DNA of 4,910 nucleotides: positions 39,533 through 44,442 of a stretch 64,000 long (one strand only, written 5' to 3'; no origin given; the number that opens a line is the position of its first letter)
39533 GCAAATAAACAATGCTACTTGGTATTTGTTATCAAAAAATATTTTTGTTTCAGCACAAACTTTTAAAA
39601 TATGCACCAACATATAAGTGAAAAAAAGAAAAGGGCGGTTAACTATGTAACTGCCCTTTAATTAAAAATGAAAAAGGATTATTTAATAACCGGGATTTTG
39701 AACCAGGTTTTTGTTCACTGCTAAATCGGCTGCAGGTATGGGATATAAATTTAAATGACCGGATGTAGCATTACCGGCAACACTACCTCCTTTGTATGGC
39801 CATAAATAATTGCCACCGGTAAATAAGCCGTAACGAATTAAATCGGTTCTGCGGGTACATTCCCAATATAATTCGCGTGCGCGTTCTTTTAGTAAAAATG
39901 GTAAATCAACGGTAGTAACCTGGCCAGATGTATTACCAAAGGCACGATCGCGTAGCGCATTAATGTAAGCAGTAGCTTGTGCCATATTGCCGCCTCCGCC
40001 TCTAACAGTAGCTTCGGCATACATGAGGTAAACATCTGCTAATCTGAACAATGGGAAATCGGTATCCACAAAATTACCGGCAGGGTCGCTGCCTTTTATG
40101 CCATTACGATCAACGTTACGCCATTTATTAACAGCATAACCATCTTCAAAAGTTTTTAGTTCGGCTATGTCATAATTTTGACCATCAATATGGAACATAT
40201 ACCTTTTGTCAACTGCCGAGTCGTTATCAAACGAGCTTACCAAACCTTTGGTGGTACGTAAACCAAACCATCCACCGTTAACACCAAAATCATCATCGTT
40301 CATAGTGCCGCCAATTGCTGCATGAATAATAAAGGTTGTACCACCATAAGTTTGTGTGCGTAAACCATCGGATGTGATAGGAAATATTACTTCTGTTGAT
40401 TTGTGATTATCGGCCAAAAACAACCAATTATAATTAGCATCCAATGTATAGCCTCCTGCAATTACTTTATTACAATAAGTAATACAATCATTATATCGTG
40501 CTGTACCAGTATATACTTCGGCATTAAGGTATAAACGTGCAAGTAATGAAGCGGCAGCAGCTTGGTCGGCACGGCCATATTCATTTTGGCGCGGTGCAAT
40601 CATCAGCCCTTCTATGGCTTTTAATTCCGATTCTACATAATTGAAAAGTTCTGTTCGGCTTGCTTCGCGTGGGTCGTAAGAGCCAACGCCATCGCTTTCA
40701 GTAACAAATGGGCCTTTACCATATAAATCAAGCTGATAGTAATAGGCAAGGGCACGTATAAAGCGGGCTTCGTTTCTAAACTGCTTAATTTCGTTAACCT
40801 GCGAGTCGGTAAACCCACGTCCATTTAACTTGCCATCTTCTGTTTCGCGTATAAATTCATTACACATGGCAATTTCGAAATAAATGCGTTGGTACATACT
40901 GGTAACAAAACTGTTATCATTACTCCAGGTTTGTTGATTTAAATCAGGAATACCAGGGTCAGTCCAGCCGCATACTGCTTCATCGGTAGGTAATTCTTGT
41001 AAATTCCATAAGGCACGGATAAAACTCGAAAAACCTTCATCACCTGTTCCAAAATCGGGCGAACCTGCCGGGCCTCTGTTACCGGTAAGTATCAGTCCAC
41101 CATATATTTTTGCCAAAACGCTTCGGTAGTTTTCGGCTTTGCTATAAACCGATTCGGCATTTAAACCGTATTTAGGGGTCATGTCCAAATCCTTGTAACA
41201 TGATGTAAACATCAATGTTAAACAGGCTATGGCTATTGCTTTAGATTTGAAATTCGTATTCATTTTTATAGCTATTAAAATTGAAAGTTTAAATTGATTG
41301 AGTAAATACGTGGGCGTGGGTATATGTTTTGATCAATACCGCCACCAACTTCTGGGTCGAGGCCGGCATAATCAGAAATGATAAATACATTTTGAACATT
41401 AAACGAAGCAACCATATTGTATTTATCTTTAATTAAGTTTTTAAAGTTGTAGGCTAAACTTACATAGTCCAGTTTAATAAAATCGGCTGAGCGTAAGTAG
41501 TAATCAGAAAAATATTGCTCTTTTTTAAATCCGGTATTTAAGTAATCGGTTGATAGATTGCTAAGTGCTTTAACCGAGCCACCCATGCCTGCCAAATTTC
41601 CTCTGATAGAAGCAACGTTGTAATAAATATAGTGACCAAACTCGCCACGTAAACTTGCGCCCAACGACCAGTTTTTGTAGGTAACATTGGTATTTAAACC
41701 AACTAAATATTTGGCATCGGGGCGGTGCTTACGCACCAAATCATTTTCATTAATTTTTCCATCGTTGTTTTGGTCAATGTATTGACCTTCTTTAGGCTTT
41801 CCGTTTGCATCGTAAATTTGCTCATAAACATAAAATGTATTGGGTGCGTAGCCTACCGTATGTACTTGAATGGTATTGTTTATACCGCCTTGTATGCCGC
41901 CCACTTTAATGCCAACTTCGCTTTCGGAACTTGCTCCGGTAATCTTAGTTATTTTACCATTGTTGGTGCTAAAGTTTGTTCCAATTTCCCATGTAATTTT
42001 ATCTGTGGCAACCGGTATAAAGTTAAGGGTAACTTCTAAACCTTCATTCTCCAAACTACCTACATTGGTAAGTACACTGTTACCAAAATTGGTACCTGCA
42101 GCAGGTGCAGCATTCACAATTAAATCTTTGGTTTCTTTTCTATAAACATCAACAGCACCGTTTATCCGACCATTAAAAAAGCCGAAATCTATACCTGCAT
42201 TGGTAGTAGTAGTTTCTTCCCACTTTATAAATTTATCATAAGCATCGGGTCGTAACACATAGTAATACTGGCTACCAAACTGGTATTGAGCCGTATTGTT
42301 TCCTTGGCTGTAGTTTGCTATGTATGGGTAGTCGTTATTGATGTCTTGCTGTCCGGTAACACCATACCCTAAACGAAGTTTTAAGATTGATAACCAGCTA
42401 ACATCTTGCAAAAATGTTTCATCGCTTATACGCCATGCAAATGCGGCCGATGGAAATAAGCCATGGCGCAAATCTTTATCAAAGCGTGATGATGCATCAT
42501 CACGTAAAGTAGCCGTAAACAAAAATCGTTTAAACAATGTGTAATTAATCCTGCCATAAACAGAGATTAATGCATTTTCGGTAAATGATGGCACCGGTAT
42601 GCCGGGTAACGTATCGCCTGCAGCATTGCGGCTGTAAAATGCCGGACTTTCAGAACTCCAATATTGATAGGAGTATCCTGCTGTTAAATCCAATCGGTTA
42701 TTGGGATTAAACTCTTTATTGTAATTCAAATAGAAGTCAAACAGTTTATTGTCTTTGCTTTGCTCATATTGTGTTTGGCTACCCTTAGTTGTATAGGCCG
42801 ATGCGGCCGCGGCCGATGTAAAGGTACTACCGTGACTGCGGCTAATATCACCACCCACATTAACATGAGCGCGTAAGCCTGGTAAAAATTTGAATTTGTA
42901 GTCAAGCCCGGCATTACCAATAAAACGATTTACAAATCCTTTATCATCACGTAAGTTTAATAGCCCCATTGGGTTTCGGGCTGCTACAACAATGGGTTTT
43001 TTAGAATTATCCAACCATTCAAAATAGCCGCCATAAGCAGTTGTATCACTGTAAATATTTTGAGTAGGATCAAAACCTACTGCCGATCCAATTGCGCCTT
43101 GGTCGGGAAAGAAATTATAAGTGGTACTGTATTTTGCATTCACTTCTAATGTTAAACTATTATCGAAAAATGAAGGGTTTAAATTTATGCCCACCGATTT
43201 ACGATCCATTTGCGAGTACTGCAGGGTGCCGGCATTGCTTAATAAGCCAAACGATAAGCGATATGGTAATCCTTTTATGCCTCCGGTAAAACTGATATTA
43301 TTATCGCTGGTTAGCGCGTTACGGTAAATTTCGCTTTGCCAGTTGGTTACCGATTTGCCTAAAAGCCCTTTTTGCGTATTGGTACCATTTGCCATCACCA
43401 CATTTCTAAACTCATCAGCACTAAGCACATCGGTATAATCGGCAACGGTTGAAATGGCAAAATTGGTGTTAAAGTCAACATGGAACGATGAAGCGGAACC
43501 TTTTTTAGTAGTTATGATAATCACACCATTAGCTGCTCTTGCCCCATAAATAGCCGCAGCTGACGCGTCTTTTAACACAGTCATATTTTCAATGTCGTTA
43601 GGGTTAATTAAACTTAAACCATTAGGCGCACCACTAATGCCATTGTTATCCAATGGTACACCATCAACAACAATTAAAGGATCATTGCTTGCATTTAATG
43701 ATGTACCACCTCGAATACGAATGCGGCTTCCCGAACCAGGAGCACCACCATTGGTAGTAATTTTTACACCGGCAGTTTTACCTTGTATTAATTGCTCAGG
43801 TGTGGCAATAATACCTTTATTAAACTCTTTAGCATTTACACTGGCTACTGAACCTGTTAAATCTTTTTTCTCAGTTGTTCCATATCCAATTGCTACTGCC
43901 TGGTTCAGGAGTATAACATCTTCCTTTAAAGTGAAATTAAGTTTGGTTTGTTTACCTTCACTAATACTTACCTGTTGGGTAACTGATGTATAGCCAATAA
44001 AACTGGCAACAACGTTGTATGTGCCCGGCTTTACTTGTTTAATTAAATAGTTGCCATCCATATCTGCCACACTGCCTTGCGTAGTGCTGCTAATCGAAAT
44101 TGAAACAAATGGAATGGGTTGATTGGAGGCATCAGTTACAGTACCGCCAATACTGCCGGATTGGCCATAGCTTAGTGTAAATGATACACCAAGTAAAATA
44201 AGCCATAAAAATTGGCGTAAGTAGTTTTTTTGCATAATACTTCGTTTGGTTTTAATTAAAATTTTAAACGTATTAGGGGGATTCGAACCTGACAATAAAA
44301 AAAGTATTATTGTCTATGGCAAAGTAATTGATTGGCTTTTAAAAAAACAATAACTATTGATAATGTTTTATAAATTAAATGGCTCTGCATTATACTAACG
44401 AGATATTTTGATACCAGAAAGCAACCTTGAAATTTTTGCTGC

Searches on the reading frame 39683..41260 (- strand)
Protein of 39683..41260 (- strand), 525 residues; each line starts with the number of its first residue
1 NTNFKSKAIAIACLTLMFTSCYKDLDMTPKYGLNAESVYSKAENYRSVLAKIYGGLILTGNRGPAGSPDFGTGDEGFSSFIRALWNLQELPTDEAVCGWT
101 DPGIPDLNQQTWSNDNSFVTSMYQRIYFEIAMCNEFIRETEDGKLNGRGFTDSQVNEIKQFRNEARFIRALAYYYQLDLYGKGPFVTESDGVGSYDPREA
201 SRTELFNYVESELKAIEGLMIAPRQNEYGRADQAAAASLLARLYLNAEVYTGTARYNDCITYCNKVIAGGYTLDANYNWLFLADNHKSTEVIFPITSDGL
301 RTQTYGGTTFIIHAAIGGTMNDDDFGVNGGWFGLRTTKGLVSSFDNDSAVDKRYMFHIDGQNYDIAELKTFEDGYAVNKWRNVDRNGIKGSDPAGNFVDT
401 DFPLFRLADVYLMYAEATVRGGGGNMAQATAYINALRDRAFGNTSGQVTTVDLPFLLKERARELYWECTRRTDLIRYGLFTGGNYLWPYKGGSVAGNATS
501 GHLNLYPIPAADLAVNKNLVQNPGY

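Call 9: search_protein_families(library=pfam, proteins=[window:39683-41260:-], max_evalue=0.001)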
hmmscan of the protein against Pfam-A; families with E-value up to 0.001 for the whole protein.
window:39683-41260:- (525 aa): 2 families
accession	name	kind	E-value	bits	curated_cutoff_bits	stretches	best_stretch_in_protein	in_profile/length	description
PF07980.17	SusD_RagB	-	6.9e-32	111.7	23.1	1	366-525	124-297/297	SusD family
PF14322.12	SusD-like_3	-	1.7e-12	48.4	27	1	109-245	64-191/191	Starch-binding associating with outer membrane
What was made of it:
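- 39683..41263 (-): SusD-family lipoprotein. Its best match is the starch-binding SusD model, below that model's own cut-off. PF07980 and PF14322 (call 9).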

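Call 10: search_protein_families(library=ncbifam, proteins=[window:39683-41260:-], max_evalue=0.001)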
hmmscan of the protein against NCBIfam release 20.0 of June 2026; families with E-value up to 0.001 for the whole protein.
window:39683-41260:- (525 aa): 2 families
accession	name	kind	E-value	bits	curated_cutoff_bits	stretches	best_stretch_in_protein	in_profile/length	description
NF033071.0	SusD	exception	3.8e-129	431.5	725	2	6-347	6-346/558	starch-binding outer membrane lipoprotein SusD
NF033072.0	NanU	exception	7e-12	45.2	425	0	92-297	73-279/521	SusD family outer membrane lipoprotein NanU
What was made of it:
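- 39683..41263 (-): NF033071 431.5 bits, cut-off 725 (call 10).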

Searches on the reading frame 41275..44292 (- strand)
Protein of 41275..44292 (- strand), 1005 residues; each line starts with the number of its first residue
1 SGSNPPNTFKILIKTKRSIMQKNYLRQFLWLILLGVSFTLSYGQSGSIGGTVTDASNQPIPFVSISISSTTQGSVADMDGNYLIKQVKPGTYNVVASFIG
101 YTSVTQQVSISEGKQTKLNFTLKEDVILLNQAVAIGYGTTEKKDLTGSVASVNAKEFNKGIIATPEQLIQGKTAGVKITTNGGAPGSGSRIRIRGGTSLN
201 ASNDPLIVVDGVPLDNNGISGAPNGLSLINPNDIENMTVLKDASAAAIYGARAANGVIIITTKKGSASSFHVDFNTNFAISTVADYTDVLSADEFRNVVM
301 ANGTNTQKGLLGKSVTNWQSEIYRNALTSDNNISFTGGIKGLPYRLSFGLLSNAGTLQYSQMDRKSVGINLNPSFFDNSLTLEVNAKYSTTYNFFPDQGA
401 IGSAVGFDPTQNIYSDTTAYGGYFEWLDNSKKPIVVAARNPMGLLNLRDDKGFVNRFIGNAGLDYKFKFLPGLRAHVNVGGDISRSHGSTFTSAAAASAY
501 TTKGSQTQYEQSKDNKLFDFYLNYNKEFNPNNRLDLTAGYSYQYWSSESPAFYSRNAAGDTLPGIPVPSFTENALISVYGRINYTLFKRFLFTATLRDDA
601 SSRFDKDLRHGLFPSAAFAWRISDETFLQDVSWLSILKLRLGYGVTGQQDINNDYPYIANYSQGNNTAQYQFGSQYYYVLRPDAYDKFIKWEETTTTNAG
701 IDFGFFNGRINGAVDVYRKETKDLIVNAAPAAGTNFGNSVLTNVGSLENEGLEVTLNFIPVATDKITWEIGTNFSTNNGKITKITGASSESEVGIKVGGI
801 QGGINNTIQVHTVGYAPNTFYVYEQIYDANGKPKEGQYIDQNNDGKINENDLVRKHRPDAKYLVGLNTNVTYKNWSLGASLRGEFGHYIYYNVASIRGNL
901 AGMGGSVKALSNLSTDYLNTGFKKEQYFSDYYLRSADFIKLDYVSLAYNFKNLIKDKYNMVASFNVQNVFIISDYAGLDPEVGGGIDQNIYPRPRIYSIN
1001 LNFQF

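Call 9: search_protein_families(library=pfam, proteins=[window:41275-44292:-], max_evalue=0.001)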
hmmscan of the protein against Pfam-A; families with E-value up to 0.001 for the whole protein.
window:41275-44292:- (1005 aa): 6 families
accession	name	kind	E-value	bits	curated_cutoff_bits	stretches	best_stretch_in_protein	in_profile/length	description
PF13715.12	CarbopepD_reg_2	-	4.5e-22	78.3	32.2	1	48-133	1-87/88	CarboxypepD_reg-like domain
PF07715.20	Plug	-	8e-20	71.8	23.9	1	142-257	2-107/107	TonB-dependent Receptor Plug Domain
PF13620.12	CarboxypepD_reg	-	2.1e-18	66.9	32.3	1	47-123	1-82/82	Carboxypeptidase regulatory-like domain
PF00593.30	TonB_dep_Rec_b-barrel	-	4.2e-15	57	27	1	416-880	14-432/436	TonB dependent receptor-like, beta-barrel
PF08308.17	PEGA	-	4.3e-05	23.8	20.8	1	63-124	2-69/71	PEGA domain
PF14686.12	fn3_3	-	0.00025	21.2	24.4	1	76-118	31-75/75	Polysaccharide lyase family 4, domain II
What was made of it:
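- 41275..44295 (-): SusC/RagA-family TonB-dependent transporter, divergent from the giant gene. Pfam (call 9).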

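Call 10: search_protein_families(library=ncbifam, proteins=[window:41275-44292:-], max_evalue=0.001)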
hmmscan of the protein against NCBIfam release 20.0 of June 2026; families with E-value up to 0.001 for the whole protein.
window:41275-44292:- (1005 aa): 3 families
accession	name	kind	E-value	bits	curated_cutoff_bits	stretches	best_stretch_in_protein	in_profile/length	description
TIGR04056.1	OMP_RagA_SusC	subfamily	2.1e-206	688.4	368.25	1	48-1005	3-981/981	SusC/RagA family TonB-linked outer membrane protein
TIGR04057.1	SusC_RagA_signa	signature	1e-18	66.8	46.2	1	233-263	1-31/31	SusC/RagA subfamily TonB-dependent outer membrane receptor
NF052345.1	S_layer_anammox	exception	5.7e-10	37.2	1400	1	45-134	1312-1403/1596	Kustd1514 family S-layer glycoprotein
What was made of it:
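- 41275..44295 (-): TIGR04056 688 bits, cut-off 368 (call 10).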
